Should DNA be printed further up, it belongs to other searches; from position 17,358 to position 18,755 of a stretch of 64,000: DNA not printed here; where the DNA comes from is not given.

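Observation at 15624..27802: LysR-divergent, tightly coupled 9-gene operon of unusual composition (GST, MetE-like, ALDH, GMC, DUF3237, GMC, MFS, AACS-like ligase, HAD)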

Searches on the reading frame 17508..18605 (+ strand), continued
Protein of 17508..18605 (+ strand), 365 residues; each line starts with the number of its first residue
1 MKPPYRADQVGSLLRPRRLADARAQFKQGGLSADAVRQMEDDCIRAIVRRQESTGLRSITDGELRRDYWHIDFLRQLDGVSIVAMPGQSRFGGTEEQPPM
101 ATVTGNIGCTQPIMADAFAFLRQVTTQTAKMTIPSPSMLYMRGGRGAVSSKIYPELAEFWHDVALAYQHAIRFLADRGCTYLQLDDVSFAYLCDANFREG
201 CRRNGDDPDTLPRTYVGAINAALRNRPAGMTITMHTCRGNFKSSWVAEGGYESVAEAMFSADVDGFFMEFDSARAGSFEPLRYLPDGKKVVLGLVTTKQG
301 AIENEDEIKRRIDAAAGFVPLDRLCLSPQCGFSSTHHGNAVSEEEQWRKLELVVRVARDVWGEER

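Call 88: find_encoding_contigs(protein=P0389, flank=6000, max_places=1)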
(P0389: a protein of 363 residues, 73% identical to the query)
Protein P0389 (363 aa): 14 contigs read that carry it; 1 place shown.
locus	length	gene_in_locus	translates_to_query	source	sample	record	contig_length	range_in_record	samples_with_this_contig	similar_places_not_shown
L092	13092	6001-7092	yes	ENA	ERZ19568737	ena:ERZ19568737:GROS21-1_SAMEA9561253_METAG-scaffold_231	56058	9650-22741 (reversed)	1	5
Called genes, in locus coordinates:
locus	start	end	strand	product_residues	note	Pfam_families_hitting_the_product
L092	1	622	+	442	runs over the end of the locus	PF00083:Sugar_tr, PF07690:MFS_1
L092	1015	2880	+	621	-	PF00501:AMP-binding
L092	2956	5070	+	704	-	PF00378:ECH_1, PF16113:ECH_2, PF02737:3HCDH_N, PF00725:3HCDH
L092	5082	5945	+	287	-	PF04909:Amidohydro_2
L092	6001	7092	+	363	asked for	PF01717:Meth_synt_2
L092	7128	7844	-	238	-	PF00561:Abhydrolase_1, PF12146:Hydrolase_4, PF12697:Abhydrolase_6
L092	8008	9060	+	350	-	PF08240:ADH_N, PF00107:ADH_zinc_N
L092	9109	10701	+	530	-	PF02776:TPP_enzyme_N, PF00205:TPP_enzyme_M, PF02775:TPP_enzyme_C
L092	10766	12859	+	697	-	PF01011:PQQ, PF13360:PQQ_2, PF13570:Beta-prop_ACSF4 (weak), PF01011:PQQ, PF13360:PQQ_2 (weak), PF13442:Cytochrome_CBB3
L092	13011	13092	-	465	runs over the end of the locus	PF01565:FAD_binding_4, PF02913:FAD-oxidase_C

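Call 98: search_protein_families(library=ncbifam, proteins=[L092:1015-2880:+], max_evalue=1e-20)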
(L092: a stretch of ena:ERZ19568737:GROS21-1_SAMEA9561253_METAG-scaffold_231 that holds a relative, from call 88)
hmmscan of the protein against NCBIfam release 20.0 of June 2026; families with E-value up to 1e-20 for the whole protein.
L092:1015-2880:+ (621 aa): 7 families
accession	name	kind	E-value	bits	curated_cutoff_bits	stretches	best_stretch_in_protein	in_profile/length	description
NF009232.0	PRK12582.1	subfamily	3.1e-201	669.9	777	1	22-615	30-623/624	acyl-CoA synthetase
NF006572.0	PRK09088.1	equivalog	4.8e-26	91.5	696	1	170-451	100-375/491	acyl-CoA synthetase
NF004837.0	PRK06187.1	subfamily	2.4e-25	88.8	476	1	38-452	5-410/531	long-chain-fatty-acid--CoA ligase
NF041592.1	carboxyl_red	equivalog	4.7e-25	87.4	1300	1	67-608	73-622/1160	carboxylic acid reductase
NF004114.0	PRK05605.1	equivalog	1.4e-24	86.3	766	1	182-453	191-458/575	long-chain-fatty-acid--CoA ligase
NF005702.0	PRK07514.1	subfamily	1.6e-24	86.1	558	1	67-454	25-390/506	malonyl-CoA synthase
NF004229.0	PRK05677.1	subfamily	4.4e-23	81.6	879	1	186-450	184-441/563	long-chain-fatty-acid--CoA ligase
